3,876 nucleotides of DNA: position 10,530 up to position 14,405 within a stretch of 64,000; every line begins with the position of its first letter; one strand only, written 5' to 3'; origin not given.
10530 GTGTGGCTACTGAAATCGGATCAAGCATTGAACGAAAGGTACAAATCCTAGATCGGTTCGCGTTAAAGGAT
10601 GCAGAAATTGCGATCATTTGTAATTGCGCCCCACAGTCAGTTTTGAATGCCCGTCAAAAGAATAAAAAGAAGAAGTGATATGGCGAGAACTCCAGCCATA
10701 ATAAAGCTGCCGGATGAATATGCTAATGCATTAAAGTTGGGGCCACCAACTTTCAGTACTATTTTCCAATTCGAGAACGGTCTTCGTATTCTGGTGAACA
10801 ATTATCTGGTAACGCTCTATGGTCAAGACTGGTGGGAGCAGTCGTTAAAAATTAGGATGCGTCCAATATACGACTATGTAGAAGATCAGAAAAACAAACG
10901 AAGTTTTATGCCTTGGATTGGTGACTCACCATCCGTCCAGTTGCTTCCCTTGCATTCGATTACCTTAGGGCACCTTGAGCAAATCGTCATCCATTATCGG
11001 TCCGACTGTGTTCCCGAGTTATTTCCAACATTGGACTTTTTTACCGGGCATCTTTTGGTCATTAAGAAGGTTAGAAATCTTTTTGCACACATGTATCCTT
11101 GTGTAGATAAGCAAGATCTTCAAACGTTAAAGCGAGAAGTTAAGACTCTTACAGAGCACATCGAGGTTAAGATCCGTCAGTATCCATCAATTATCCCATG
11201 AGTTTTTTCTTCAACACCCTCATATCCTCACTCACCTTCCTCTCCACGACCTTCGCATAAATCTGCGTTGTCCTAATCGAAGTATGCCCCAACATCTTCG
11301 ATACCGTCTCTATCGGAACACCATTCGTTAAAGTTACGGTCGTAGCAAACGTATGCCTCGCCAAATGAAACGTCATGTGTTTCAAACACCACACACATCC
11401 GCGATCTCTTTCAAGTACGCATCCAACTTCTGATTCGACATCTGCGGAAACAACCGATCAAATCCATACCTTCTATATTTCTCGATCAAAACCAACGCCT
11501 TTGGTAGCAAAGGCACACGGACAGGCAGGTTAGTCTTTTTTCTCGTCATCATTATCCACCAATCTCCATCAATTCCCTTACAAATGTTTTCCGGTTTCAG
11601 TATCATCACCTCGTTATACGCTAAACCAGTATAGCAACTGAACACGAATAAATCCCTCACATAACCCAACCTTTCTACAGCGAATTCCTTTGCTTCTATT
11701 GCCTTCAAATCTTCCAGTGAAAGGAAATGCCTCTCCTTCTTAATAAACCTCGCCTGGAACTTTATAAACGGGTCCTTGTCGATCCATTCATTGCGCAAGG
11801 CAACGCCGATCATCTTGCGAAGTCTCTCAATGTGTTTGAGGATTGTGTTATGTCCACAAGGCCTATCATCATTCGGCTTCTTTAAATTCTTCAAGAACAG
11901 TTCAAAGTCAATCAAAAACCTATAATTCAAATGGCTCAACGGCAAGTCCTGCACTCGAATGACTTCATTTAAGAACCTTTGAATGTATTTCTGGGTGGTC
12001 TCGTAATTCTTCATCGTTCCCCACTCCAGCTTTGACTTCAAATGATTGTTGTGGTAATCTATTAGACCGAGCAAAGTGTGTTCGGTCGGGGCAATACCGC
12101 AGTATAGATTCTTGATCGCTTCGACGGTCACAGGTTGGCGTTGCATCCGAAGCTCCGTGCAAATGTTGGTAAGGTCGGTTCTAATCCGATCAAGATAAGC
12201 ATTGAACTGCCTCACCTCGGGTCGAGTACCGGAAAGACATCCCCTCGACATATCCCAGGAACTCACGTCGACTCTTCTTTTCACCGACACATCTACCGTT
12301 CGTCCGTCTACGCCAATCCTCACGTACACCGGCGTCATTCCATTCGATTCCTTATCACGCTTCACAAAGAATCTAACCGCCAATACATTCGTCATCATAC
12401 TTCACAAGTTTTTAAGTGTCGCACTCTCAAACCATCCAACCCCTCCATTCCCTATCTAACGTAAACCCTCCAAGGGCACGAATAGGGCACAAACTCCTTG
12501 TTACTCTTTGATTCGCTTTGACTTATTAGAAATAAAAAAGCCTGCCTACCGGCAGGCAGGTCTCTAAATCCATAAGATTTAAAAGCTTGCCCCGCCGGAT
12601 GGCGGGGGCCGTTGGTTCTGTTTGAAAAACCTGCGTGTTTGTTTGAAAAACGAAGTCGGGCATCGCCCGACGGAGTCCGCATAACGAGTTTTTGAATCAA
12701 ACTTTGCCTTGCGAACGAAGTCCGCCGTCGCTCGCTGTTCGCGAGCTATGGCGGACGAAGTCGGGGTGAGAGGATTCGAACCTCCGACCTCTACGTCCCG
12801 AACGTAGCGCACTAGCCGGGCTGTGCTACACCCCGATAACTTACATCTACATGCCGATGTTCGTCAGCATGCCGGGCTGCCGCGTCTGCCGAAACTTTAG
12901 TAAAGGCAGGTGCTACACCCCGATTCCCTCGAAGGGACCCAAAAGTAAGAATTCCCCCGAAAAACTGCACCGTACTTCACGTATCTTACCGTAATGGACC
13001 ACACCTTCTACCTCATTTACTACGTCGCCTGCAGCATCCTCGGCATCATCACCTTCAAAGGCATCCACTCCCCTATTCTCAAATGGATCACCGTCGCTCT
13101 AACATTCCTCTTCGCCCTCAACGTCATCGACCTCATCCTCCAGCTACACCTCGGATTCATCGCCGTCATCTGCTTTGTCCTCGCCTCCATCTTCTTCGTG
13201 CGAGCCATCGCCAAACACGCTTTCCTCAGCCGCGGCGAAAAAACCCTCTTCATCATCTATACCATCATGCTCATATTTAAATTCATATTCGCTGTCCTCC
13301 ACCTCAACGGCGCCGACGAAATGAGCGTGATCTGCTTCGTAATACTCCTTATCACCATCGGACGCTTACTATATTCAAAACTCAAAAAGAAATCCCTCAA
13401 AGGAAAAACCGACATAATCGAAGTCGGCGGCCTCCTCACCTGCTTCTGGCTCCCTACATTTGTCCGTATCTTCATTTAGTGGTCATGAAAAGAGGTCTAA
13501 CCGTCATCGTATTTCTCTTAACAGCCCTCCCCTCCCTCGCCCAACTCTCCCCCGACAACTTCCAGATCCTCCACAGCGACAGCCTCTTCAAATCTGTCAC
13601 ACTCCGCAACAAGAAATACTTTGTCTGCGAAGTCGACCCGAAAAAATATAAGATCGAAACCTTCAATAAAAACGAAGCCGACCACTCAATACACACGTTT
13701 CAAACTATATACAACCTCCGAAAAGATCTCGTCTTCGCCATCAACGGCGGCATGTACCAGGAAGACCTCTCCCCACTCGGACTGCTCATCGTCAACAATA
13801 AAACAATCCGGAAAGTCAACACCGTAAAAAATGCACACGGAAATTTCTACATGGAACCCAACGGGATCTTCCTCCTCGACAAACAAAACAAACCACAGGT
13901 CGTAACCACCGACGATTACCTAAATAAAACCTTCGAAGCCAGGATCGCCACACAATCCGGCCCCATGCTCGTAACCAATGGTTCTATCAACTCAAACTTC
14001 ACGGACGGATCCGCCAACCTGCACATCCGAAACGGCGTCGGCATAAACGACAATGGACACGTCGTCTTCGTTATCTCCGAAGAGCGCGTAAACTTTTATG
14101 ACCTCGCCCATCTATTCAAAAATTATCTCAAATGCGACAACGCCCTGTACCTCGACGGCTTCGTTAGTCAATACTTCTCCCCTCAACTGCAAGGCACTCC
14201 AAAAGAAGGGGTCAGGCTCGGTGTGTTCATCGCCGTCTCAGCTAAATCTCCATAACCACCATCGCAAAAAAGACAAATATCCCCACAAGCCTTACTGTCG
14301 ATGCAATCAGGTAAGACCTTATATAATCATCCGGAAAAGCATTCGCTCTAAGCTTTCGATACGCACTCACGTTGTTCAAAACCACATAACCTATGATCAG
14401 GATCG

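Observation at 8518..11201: Eight-gene array with a duplicated '3+1' layout: 3 small HTH-polyK paralogs + wHTH/nuclease-like protein, then 3 more HTH-polyK paralogs + HEPN protein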

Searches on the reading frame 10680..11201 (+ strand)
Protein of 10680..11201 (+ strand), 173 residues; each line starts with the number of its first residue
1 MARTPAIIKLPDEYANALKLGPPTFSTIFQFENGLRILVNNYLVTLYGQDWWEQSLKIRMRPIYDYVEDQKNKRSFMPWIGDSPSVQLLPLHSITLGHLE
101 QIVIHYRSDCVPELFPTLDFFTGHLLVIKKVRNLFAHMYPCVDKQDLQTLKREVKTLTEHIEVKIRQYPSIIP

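Call 3: search_protein_families(library=pfam, max_evalue=1, proteins=[window:10680-11201:+])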
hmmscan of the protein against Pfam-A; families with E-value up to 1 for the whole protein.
window:10680-11201:+ (173 aa): 2 families
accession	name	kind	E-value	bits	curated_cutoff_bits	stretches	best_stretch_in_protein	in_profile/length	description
PF07751.16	Abi_2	-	0.042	14.6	25.6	0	94-137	133-178/184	Abi-like protein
PF18731.6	HEPN_Swt1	-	0.13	13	27.5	0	29-57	4-32/115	Swt1-like HEPN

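Call 4: search_protein_families(library=padloc, max_evalue=1, proteins=[window:10680-11201:+])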
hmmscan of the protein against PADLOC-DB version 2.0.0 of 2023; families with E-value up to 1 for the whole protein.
window:10680-11201:+ (173 aa): 3 families
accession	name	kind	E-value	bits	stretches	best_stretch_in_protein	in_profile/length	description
PDLC04592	PDC-M34B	-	1.9e-11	42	1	11-150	48-179/192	-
PDLC04590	PDC-M34B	-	0.00011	20.2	1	26-137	18-122/147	-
PDLC04591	PDC-M34B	-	0.013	13.3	1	25-74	55-105/185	-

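Call 6: search_protein_families(library=ncbifam, max_evalue=1, proteins=[window:10680-11201:+])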
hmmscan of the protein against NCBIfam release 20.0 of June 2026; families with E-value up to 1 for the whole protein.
window:10680-11201:+ (173 aa): 0 families

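Call 12: find_homologous_proteins(query=window:10680-11198:+)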
Query window:10680-11198:+ (173 aa): 112 proteins with E <= 0.001 among 118 candidates.
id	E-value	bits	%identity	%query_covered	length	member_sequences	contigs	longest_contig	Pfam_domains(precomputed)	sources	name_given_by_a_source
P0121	8.1e-114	396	100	100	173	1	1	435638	-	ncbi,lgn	-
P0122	2.1e-71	257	66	91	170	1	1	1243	-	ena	-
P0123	6.7e-69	249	80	76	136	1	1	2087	-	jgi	jgi:hypothetical protein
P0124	2.1e-66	241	63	92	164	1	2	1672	-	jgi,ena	-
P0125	3.1e-64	234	62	90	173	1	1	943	-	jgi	jgi:hypothetical protein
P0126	3.1e-63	231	55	97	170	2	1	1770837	-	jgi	jgi:hypothetical protein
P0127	5.5e-63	230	60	92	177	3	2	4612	-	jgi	-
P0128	6.1e-62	227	57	95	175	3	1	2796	-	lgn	-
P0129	1.1e-61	226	58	92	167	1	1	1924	-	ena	-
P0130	1.4e-61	225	57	92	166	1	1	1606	-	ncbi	-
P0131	6.3e-61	223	54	97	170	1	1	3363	-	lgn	-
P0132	1.2e-60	222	58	90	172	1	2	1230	-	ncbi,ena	-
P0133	1.7e-60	222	58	90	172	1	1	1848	-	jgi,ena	-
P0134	4.3e-60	221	59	92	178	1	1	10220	-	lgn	-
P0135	1.4e-59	219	54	92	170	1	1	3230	-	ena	-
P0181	6.6e-55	204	49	92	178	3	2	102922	-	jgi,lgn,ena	-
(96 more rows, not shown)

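Call 14: find_encoding_contigs(protein=P0126, flank=5000, max_places=2)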
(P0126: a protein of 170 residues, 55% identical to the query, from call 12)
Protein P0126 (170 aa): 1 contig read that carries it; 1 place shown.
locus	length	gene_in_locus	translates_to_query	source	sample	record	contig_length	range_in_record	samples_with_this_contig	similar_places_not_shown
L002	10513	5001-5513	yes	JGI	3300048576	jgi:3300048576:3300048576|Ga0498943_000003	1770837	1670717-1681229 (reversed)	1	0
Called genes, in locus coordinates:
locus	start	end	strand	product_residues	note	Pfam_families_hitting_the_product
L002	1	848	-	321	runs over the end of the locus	-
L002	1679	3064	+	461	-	PF11638:DnaA_N, PF00308:Bac_DnaA, PF01695:IstB_IS21 (weak), PF08299:Bac_DnaA_C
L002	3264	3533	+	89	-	-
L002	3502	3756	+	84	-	-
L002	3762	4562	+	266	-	PF18731:HEPN_Swt1 (weak)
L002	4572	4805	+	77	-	-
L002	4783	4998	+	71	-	-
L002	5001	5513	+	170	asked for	-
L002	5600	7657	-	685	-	PF03571:Peptidase_M49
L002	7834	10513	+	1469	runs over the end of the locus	PF07495:Y_Y_Y, PF00989:PAS, PF08448:PAS_4, PF13188:PAS_8, PF13426:PAS_9, PF08447:PAS_3, PF13426:PAS_9, PF00989:PAS, +7 more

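Call 25: find_encoding_contigs(protein=P0181, flank=5000, max_places=2)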
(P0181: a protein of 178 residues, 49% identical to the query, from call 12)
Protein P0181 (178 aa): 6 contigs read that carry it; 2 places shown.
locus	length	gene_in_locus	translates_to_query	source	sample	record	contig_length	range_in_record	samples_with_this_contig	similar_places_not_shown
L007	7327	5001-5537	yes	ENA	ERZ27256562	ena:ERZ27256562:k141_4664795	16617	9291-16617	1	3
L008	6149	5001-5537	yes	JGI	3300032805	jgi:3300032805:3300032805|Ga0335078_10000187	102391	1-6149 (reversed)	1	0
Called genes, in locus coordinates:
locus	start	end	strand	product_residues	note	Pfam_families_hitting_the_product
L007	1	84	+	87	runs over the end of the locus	-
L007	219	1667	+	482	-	-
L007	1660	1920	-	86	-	-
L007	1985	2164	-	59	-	-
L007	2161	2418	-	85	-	-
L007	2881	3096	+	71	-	-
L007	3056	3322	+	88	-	-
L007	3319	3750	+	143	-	-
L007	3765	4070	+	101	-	-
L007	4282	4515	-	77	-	-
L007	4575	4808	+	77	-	-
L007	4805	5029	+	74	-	-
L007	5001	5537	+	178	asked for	-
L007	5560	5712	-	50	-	-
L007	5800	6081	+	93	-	-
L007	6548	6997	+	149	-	-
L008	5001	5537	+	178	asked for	-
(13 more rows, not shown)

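Call 37: search_protein_families(library=pfam, max_evalue=0.01, proteins=[L002:3762-4562:+])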
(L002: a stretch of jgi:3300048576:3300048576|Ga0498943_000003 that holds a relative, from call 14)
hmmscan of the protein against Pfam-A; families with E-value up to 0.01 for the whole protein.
L002:3762-4562:+ (266 aa): 2 families
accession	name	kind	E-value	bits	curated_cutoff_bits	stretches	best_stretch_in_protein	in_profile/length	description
PF18731.6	HEPN_Swt1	-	2.5e-08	34.6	27.5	1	127-254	3-111/115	Swt1-like HEPN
PF09999.14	DUF2240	-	3.7e-05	23.8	22.3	1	5-57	89-141/144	Uncharacterized protein conserved in archaea (DUF2240)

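Call 57: search_solved_structures(query=A4, max_evalue=10, show_alignments=2)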
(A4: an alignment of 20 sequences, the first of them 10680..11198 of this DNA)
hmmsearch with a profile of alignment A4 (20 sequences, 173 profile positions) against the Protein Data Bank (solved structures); distinct sequences matched with E-value up to 10: 4.
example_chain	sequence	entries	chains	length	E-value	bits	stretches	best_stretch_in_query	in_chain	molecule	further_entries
6zyw_J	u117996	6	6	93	0.02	18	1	11-60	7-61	Dynein light chain | Dynein light chain LC8_2a (LC8E)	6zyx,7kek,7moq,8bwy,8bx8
7k58_K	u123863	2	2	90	0.024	17.7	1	12-60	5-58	Dynein light chain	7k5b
1hlb_A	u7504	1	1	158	0.35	13.9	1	66-126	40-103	HEMOGLOBIN (DEOXY)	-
9ayg_A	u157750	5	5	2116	0.82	12.7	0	17-61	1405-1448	Voltage-dependent T-type calcium channel subunit alpha-1H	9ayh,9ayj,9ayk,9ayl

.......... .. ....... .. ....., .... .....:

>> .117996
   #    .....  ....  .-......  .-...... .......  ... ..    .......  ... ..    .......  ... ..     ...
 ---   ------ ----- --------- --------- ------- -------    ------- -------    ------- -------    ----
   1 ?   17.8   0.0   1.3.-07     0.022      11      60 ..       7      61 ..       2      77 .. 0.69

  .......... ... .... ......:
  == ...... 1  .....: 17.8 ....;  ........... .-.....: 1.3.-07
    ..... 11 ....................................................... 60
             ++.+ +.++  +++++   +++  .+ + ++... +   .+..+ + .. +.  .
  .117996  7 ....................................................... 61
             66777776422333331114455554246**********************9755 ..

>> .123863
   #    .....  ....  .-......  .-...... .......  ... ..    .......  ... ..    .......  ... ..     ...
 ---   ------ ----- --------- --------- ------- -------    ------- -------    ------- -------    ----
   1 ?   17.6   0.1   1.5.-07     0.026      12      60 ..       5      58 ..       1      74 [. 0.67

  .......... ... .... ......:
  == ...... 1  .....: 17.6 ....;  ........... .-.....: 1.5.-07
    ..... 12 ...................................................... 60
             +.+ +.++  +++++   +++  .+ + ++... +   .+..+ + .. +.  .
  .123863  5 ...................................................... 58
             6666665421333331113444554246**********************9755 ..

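Call 58: search_protein_families(library=pfam, alignment_id=A4, max_evalue=0.1)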
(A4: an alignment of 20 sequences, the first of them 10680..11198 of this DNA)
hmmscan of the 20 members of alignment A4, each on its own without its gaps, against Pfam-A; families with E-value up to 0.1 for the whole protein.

A. member 1, window:10680-11198:+ (173 aa): 1 family
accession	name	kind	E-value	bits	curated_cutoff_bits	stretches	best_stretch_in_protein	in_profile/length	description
PF07751.16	Abi_2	-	0.042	14.6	25.6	0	94-137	133-178/184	Abi-like protein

B. families by the number of members that match (of 20 scanned): 7 families
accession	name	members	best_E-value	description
PF07751.16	Abi_2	14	0.0018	Abi-like protein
PF18731.6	HEPN_Swt1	6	0.00089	Swt1-like HEPN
PF09470.15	Telethonin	3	0.0012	Telethonin protein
PF17053.10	GEP5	1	0.0062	Genetic interactor of prohibitin 5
PF07348.17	Syd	1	0.041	Syd protein (SUKH-2)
PF01467.32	CTP_transf_like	1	0.053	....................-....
PF20227.3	DUF6586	1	0.099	Family of unknown function (DUF6586)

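Call 80: find_related_loci(query=A4, collection=metagenome_contigs, flank=5000)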
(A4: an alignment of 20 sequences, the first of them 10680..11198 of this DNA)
Query A4 (173 aa) in metagenome_contigs; peptide patterns used: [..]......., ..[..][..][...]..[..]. (x = any residue, [..] = any of these).
339 stretches matched a pattern; 197 encode a relative of the query (tblastn E <= 1e-3); the best 80 are kept; 80 distinct loci.
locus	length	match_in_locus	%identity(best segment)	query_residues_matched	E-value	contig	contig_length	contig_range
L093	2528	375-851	60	7-165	5e-71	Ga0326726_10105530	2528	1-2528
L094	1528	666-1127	64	7-160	5e-73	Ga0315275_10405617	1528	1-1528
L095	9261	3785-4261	61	7-165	1e-68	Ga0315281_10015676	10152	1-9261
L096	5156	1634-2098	61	7-161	6e-68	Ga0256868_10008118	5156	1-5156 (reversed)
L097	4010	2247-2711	61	7-161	6e-68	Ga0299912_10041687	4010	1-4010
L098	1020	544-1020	57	2-160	9e-70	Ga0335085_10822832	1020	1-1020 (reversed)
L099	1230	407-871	58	11-165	5e-68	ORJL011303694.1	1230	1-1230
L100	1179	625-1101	56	7-165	3e-68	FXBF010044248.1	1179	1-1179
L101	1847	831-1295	58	11-165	8e-66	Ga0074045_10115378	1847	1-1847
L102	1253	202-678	57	7-165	1e-66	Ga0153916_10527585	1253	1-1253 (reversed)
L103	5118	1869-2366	52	5-170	2e-62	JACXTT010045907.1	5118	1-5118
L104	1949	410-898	53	3-165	3e-64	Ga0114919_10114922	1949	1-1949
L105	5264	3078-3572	53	7-171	5e-62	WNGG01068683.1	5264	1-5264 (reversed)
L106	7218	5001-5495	53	7-171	5e-62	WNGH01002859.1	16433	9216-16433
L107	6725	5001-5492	55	2-165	3e-62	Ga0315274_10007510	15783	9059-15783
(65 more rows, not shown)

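Call 82: search_protein_families(library=padloc, max_evalue=0.01, proteins=[L002:3762-4562:+, L002:4572-4805:+, L002:4783-4998:+, L007:3319-3750:+, L007:3765-4070:+])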
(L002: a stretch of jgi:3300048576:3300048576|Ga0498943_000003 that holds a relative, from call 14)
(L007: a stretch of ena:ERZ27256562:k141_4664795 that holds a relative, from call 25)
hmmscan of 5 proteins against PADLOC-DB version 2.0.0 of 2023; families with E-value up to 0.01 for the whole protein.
L002:3762-4562:+ (266 aa): 3 families
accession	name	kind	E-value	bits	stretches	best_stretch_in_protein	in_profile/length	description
PDLC04592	PDC-M34B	-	2.2e-35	120.1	1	105-255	43-188/192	-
PDLC04591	PDC-M34B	-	3.6e-21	73.8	1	115-256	46-183/185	-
PDLC04590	PDC-M34B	-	8.5e-18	62.7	1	115-254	8-142/147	-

L002:4572-4805:+ (77 aa): 0 families

L002:4783-4998:+ (71 aa): 0 families

L007:3319-3750:+ (143 aa): 10 families
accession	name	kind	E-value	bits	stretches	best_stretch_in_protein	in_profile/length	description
PDLC01438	Csa3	-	3.7e-06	25.2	1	14-120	103-208/305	"CAS-I,CAS-II,CAS-III,CAS-IV,CAS-V,CAS-VI; associated_signaling"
PDLC01268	CasR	-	0.00021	19.3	1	65-108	132-171/179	"CAS-I,CAS-II,CAS-III,CAS-IV,CAS-V,CAS-VI; associated_signaling"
PDLC01866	CARF3--CARF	-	0.0004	18.4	1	54-109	148-190/207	-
PDLC01434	CasR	-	0.00051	18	1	65-105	136-175/191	"CAS-I,CAS-II,CAS-III,CAS-IV,CAS-V,CAS-VI; associated_signaling"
PDLC01857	CARF3--CARF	-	0.00065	17.4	1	50-109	122-181/201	-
PDLC01865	CARF3--CARF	-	0.00091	16.9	1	74-110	164-200/215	-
PDLC03963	SoFic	-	0.0021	15.5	1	25-118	271-354/361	-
PDLC01720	Csa3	-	0.0031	16.1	1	17-108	29-78/118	Csa3_1_CAS-I-II-III-IV-V-VI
PDLC01848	CARF3--CARF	-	0.0055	14.4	1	51-103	129-181/197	-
PDLC01044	Csa3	-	0.0059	14.5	1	67-105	146-181/194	Type I-A associated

L007:3765-4070:+ (101 aa): 0 families

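Call 83: search_protein_families(library=phrogs, max_evalue=0.01, proteins=[window:10680-11201:+])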
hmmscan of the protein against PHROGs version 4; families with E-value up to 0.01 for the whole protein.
window:10680-11201:+ (173 aa): 0 families

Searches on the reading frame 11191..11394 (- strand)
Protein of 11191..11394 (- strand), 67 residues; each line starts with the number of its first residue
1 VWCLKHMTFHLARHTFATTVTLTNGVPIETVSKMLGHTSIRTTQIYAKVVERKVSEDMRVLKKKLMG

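Call 62: search_protein_families(library=pfam, max_evalue=0.001, proteins=[window:11191-11394:-])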
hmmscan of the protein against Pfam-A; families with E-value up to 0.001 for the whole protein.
window:11191-11394:- (67 aa): 1 family
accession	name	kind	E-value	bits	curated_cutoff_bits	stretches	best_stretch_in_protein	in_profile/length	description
PF00589.27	Phage_integrase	-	2e-11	44.4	27.1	1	5-49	125-168/172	Phage integrase family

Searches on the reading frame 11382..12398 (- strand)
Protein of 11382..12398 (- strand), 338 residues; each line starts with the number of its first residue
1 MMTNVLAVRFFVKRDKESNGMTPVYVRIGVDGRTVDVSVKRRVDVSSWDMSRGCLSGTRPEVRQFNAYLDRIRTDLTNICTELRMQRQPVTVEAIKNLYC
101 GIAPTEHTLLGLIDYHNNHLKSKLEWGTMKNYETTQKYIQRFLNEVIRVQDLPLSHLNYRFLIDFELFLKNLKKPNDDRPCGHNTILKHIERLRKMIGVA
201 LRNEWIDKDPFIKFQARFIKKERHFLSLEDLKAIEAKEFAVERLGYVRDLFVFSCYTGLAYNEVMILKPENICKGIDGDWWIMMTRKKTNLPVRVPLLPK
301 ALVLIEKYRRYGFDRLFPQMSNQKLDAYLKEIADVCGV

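Call 62: search_protein_families(library=pfam, max_evalue=0.001, proteins=[window:11382-12398:-])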
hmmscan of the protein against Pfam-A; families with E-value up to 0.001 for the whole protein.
window:11382-12398:- (338 aa): 2 families
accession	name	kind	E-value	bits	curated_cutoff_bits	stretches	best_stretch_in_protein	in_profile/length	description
PF13102.12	Phage_int_SAM_5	-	3.1e-19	69.6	22.3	1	108-214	1-96/98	Phage integrase SAM-like domain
PF17293.8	Arm-DNA-bind_5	-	6.9e-13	49.4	22.6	1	12-96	3-87/87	Arm DNA-binding domain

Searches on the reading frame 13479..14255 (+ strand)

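Call 62: search_protein_families(library=pfam, max_evalue=0.001, proteins=[window:13479-14255:+])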
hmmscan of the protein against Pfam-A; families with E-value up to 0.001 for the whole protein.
window:13479-14255:+ (258 aa): 1 family
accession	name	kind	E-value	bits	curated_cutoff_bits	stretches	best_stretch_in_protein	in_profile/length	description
PF09992.14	NAGPA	-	1.6e-25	90.7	25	1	84-233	3-144/169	Phosphodiester glycosidase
